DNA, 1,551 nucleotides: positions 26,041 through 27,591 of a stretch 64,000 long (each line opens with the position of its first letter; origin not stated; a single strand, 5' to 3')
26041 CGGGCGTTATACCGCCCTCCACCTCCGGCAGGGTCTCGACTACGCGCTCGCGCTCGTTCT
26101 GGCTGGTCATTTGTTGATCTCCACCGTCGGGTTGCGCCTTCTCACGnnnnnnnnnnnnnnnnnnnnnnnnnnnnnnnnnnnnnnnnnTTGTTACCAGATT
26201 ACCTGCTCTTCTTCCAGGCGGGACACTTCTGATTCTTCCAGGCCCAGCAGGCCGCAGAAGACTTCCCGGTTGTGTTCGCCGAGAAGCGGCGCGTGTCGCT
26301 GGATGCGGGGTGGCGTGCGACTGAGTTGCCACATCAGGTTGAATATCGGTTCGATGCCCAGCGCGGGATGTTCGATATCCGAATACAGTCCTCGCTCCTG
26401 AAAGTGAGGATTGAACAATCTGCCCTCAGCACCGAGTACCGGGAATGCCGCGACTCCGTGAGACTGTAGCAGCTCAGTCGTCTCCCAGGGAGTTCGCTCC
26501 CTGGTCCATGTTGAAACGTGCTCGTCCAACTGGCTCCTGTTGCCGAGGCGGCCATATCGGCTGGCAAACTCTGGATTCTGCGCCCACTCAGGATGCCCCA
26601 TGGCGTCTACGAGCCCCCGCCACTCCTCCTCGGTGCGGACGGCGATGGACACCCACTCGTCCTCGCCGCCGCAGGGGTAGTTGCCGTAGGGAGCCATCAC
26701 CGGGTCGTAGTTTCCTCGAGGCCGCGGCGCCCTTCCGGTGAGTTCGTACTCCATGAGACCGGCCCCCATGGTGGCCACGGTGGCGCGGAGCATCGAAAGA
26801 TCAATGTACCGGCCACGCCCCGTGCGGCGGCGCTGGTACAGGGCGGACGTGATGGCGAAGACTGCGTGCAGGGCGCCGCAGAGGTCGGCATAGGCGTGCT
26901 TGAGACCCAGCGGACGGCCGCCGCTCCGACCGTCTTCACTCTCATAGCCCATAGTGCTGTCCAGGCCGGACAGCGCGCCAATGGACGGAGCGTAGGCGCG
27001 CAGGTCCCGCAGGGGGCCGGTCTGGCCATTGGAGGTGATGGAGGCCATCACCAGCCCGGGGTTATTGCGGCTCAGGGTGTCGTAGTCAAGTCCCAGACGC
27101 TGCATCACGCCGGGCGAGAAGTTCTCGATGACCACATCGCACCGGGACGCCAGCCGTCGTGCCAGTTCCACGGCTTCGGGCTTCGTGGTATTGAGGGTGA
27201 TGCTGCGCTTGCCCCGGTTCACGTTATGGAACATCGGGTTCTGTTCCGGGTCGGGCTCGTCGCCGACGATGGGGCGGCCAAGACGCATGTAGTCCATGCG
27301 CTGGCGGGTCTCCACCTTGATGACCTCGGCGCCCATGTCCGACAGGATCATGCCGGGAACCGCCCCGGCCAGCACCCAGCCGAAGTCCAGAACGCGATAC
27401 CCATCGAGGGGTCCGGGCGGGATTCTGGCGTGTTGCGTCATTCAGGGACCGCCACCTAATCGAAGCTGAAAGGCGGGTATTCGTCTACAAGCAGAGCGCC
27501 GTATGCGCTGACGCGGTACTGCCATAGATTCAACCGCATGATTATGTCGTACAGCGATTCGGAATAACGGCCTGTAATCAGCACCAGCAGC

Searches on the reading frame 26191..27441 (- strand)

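Call 18: search_protein_families(library=pfam, proteins=[window:26191-27441:-], max_evalue=0.00001)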
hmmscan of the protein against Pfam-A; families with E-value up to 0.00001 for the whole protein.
window:26191-27441:- (416 aa): 1 family
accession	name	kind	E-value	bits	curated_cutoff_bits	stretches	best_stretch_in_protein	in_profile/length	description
PF02515.22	CoA_transf_3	-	1.3e-105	354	23.3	1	12-391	1-366/366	CoA-transferase family III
